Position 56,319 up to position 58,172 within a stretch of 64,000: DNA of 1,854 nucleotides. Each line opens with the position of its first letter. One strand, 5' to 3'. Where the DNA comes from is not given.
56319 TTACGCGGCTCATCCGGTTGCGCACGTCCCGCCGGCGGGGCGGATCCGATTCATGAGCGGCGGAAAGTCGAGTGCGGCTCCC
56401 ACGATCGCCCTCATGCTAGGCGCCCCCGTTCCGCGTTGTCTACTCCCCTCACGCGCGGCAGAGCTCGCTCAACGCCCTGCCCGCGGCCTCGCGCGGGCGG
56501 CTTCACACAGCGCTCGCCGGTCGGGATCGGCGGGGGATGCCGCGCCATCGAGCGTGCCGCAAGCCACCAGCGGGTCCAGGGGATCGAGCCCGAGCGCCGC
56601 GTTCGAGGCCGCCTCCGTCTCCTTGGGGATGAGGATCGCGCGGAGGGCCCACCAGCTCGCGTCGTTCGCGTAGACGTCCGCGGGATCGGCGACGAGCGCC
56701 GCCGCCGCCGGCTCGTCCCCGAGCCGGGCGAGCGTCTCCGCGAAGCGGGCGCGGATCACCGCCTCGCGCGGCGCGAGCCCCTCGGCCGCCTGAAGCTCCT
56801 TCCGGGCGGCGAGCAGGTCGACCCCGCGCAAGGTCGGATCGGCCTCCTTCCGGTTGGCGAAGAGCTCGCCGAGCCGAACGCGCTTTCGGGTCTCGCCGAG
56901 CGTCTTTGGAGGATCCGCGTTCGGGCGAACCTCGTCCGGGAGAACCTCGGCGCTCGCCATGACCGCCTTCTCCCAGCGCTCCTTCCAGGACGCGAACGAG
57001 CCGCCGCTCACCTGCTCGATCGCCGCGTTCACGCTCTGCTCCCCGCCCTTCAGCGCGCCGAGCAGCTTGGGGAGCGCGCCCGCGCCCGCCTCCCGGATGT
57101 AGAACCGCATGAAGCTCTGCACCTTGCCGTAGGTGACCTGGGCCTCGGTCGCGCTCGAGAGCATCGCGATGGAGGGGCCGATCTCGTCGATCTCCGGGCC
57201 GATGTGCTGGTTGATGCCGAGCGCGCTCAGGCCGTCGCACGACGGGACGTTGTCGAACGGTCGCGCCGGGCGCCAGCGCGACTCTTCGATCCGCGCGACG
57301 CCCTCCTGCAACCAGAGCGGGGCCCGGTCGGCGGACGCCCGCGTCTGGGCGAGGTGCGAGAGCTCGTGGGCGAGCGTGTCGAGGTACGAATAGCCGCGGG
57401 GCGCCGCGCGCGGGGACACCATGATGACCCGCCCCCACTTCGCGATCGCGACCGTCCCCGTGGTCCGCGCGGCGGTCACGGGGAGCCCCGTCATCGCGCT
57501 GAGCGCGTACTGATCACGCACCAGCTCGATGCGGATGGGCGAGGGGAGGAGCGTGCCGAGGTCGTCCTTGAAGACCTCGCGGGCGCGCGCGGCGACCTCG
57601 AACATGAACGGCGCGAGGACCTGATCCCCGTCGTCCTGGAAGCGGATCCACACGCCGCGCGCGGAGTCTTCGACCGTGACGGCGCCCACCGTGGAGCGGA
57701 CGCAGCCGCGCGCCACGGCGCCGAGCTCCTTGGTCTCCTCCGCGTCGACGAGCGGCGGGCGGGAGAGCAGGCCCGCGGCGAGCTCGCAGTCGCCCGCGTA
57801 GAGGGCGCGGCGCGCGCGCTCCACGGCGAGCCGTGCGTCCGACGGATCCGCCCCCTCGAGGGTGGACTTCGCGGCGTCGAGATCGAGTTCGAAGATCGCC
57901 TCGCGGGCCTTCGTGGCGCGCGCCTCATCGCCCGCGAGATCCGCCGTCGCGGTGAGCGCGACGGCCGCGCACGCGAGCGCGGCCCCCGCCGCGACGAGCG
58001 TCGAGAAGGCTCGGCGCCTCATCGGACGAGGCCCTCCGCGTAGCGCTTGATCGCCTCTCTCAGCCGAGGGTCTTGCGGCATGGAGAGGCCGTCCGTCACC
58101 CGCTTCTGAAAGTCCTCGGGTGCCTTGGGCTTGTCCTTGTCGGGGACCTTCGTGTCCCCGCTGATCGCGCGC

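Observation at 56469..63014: CoxE-like VWA protein without a MoxR ATPase partner, co-encoded with a lipoprotein, a 1057-aa TM coiled-coil protein and a secreted HExxH peptidase-like protein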

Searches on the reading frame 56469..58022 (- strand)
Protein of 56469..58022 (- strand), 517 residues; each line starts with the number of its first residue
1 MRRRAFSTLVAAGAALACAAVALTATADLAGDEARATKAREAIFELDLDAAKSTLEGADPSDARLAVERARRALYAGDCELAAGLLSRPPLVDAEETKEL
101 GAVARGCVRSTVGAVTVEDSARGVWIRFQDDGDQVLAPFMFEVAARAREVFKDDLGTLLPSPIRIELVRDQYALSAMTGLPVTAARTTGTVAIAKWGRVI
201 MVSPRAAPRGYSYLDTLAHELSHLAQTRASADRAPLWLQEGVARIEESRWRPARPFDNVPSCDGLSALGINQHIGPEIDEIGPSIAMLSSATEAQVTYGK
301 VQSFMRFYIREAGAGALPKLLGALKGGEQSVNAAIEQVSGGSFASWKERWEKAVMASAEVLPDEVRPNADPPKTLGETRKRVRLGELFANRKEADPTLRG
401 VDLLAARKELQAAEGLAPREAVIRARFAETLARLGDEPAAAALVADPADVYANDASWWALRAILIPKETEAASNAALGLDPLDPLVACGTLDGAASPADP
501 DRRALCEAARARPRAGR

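Call 5: search_protein_families(library=pfam, proteins=[window:56469-58022:-], max_evalue=0.01)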
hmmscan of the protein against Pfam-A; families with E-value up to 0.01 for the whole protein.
window:56469-58022:- (517 aa): 1 family
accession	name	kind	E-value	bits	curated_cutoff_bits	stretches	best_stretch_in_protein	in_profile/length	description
PF13485.12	Peptidase_MA_2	-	0.00018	21.8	32.4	1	153-355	11-200/201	Peptidase MA superfamily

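Call 6: search_protein_families(library=ncbifam, proteins=[window:56469-58022:-], max_evalue=0.01)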
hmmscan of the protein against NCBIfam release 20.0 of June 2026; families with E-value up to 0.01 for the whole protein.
window:56469-58022:- (517 aa): 1 family
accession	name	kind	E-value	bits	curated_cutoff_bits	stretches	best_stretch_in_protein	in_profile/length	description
NF033876.2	flagella_HExxH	equivalog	0.0067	15.9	205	0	213-348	128-254/384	flagellinolysin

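Call 24: search_solved_structures(query=window:56469-58022:-, max_evalue=1)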
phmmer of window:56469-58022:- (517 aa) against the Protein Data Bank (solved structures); distinct sequences matched with E-value up to 1: 7.
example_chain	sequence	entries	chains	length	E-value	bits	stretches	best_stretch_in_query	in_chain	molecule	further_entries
4h2w_C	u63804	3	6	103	0.02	17.2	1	413-464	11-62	Aminoacyl carrier protein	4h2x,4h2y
8wnh_A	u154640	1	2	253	0.041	16.2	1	90-202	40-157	Epoxide hydrolase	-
8wbm_A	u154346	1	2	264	0.044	16.1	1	90-202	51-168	Epoxide hydrolase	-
8wbn_A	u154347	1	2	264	0.045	16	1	90-202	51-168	Epoxide hydrolase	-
8wbo_A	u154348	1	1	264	0.046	16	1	90-202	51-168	Epoxide hydrolase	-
8wbk_A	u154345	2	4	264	0.046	16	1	90-202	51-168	Epoxide hydrolase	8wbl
8wbp_A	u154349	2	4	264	0.046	16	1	90-202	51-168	Epoxide hydrolase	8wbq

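Call 49: search_solved_structures(query=A2, max_evalue=1, show_alignments=2)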
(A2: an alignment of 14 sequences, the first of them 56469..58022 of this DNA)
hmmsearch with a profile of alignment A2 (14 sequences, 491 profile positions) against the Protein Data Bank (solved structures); distinct sequences matched with E-value up to 1: 72 (the best 60 are shown).
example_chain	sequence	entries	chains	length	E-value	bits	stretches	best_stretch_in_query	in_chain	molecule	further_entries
9qhb_A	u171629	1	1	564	8.4e-15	57.8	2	366-462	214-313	Engineered tetratricopeptide repeat protein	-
8bu0_A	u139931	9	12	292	7.3e-09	38.2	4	366-461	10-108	Consensus tetratricopeptide repeat protein | Crystal structure of an 8-repeat consensus TPR superhelix with Zinc. | Monomer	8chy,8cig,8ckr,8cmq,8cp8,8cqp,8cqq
9qhc_A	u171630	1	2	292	5.8e-07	31.9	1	368-462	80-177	Engineered tetratricopeptide repeat protein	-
6gwc_C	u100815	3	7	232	2.5e-05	26.5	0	389-428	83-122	iE5 ALPHAREP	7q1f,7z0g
4zv6_A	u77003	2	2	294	3e-05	26.3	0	389-437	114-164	AlphaRep-7 | alpha-Rep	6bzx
4xl5_C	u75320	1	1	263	3.5e-05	26.1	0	389-425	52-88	bGFP-A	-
8aw4_A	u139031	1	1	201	0.0002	23.5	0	376-429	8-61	ALPHAREP bB-E3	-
5dcq_A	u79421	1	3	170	0.0003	23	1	389-444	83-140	artificial repeat proteins (alphaREP3)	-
2pl2_A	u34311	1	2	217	0.0003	23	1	362-418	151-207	Hypothetical conserved protein TTC0263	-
1w3b_A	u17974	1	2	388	0.00045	22.4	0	365-458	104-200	UDP-N-ACETYLGLUCOSAMINE--PEPTIDE N-ACETYLGLUCOSAMINYLTRANSFERASE 110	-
6eou_A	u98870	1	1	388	0.00051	22.2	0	365-458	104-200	UDP-N-acetylglucosamine--peptide N-acetylglucosaminyltransferase 110 kDa subunit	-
9rhz_A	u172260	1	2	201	0.00062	21.9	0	376-424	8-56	ALPHAREP bE5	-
4xvp_D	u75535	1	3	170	0.00075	21.7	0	389-449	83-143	BGFP-C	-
3kd7_A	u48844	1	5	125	0.0021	20.2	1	367-461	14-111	CTPR390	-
7p0h_A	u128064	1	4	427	0.0024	20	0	376-437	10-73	Helicobacter pylori ComF fused to an artificial alphaREP crystallization helper (named B2)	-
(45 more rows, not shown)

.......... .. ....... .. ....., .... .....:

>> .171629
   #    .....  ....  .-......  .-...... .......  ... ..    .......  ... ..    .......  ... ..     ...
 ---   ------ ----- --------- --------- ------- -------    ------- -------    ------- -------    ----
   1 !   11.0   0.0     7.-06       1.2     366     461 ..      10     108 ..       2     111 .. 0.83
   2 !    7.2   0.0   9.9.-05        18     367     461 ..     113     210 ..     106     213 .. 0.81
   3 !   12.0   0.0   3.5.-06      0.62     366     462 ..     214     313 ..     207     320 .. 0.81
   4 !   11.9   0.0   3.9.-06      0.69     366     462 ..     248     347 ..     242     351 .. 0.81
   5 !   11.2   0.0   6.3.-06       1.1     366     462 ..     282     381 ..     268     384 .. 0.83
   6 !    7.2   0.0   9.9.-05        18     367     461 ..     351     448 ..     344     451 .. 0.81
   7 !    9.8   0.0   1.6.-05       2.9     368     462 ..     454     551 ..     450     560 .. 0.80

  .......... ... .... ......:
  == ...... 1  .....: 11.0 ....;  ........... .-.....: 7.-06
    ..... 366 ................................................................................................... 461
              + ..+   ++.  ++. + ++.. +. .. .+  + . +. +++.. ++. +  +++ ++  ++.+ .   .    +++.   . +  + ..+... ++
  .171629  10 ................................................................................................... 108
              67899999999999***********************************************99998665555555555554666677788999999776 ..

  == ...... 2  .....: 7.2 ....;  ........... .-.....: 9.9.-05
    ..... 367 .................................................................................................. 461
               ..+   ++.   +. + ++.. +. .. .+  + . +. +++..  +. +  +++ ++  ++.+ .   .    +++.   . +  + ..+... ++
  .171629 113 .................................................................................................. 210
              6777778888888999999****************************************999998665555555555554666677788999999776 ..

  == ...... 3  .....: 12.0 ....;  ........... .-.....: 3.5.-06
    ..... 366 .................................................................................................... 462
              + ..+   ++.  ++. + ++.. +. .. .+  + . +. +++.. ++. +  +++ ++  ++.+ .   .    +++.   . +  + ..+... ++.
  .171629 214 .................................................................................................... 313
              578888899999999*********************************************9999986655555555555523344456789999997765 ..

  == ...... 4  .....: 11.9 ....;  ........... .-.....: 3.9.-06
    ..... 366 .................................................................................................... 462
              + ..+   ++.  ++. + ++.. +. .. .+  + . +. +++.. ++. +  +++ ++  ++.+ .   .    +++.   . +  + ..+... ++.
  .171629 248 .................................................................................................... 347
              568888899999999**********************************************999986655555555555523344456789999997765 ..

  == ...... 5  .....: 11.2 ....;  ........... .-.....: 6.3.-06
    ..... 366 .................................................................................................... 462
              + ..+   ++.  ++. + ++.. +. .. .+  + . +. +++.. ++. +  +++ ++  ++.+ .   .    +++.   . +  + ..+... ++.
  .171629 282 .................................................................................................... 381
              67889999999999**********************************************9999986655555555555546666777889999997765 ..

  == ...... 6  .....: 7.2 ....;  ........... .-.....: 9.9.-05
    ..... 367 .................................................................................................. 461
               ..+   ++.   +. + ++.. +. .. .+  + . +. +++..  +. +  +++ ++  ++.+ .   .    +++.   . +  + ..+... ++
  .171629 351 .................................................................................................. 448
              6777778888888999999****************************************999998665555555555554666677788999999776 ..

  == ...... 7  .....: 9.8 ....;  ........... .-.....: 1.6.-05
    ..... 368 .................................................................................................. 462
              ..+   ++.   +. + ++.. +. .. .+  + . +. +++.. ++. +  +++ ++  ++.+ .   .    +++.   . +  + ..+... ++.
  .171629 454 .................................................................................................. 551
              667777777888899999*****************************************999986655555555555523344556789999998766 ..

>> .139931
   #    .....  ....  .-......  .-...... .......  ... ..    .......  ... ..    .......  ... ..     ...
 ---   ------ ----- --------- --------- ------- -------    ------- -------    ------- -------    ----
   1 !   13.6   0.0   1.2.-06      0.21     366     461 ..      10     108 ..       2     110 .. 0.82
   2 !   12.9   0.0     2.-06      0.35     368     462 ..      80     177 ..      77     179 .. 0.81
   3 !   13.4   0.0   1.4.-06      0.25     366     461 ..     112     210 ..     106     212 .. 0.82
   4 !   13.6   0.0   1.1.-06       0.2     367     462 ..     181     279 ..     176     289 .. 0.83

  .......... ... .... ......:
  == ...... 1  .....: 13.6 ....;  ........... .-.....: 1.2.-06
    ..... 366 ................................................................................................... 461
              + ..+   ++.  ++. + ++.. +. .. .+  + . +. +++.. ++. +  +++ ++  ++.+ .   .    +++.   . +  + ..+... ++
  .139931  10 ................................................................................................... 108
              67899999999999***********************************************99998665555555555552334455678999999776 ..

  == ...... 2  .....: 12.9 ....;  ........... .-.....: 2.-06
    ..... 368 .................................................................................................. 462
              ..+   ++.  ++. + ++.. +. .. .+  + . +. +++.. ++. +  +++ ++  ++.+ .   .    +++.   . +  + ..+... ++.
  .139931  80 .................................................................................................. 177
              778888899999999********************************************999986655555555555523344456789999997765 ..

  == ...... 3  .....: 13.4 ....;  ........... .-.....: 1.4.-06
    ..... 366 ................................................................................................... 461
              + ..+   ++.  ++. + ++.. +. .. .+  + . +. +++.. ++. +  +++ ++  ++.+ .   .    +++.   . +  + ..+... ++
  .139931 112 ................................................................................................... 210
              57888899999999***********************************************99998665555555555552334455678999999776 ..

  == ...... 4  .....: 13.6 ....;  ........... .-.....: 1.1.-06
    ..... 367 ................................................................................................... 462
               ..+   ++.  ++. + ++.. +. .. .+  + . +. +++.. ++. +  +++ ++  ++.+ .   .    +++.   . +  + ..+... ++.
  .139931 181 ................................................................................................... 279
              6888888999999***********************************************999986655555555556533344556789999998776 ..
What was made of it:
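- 56469..58022 (-): 517-aa exported MA-clan (gluzincin-type) metallopeptidase-like protein with C-terminal TPR repeats. It is the invariable downstream partner of DUF4175. The PDB profile search matched TPR proteins at profile positions 366-462 (call 49).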

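Call 54: search_protein_families(library=padloc, proteins=[window:56469-58022:-], max_evalue=0.01)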
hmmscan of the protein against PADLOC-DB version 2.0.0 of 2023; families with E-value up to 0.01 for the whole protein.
window:56469-58022:- (517 aa): 0 families

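Call 56: search_protein_families(library=pfam, alignment_id=A2, max_evalue=0.01)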
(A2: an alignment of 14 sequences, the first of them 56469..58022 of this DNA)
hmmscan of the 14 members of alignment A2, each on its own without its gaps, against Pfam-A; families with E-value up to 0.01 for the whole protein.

A. member 1, window:56469-58022:- (517 aa): 1 family
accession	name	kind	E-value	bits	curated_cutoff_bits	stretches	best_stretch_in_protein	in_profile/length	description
PF13485.12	Peptidase_MA_2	-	0.00018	21.8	32.4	1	153-355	11-200/201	Peptidase MA superfamily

B. families by the number of members that match (of 14 scanned): 9 families
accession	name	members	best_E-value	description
PF13485.12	Peptidase_MA_2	14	2.2e-10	Peptidase MA superfamily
PF14559.12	TPR_19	9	7.6e-10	Tetratricopeptide repeat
PF13432.12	TPR_16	2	0.00017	Tetratricopeptide repeat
PF13428.12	TPR_14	1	2.4e-05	Tetratricopeptide repeat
PF07719.23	TPR_2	1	5.1e-05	Tetratricopeptide repeat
PF13181.12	TPR_8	1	0.00033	Tetratricopeptide repeat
PF23914.1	TPR_CcmH_CycH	1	0.00046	Cytochrome c-type biogenesis protein H TPR domain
PF20308.4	TPR-S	1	0.0037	Tetratricopeptide Repeats-Sensor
PF12895.13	ANAPC3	1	0.0076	Anaphase-promoting complex, cyclosome, subunit 3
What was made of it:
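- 56469..58022 (-): Peptidase_MA_2 matches in 14 of 14 orthologs (best E = 2.2e-10) and TPR_19 in 9 of 14 (call 56).
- On Peptidase MA clan (PF13485 Peptidase_MA_2; gluzincin): All 14 orthologs match at E <= 0.01, best 2.2e-10 (call 56).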

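Call 62: predict_structure(protein=window:56469-58022:-)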
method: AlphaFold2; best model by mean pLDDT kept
length: 517 residues; sequences in the alignment: 1
mean_pLDDT: 40.8   pTM: 0.25
mean pLDDT of the five models: 40.8, 40.8, 39.6, 36.5, 34.9
residues with pLDDT >= 90: 0; 70-90: 0; 50-70: 72; < 50: 445
segments of 3 or more residues with pLDDT < 50: 1-12, 25-30, 42-63, 73-77, 85-126, 128-423, 447-459, 462-469, 471-482, 484-486, 493-498, 512-517
pLDDT, mean of each block of 10 residues (from residue 1): 39 51 47 53 44 41 50 49 49 43 40 41 44 41 44 36 41 28 27 29 32 43 42 42 42 30 33 33 26 31 35 36 38 40 46 38 36 37 33 29 39 41 50 51 50 44 49 41 50 49 57 39
secondary structure, 60 per line:
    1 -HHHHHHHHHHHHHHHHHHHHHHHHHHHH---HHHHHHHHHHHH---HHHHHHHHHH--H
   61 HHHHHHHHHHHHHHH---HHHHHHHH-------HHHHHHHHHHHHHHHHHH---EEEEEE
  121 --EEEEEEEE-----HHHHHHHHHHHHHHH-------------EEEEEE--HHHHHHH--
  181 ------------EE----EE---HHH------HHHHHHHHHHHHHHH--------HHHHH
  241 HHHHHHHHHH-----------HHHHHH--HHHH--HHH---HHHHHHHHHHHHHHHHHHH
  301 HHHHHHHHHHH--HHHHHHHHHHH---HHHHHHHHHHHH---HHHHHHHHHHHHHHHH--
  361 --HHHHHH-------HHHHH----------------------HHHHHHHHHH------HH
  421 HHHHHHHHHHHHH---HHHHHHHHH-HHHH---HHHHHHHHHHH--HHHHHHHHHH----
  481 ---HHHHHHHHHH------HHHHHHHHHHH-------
elements in order: H2-29 H33-44 H48-57 H60-75 H79-86 H94-111 E115-120 E123-130 H136-150 E164-169 H172-178 H213-227 H236-250 H262-267 H270-273 H282-311 H314-324 H328-339 H343-358 H363-368 H376-380 H403-412 H419-433 H437-445 H447-450 H454-464 H467-476 H484-493 H500-510
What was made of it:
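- On Peptidase MA clan (PF13485 Peptidase_MA_2; gluzincin): The single-sequence AlphaFold2 model was unusable (pLDDT 40.8, call 62).
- Tried and rejected: The single-sequence AlphaFold2 model of the peptidase-like protein was unusable (pLDDT 40.8, call 62).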
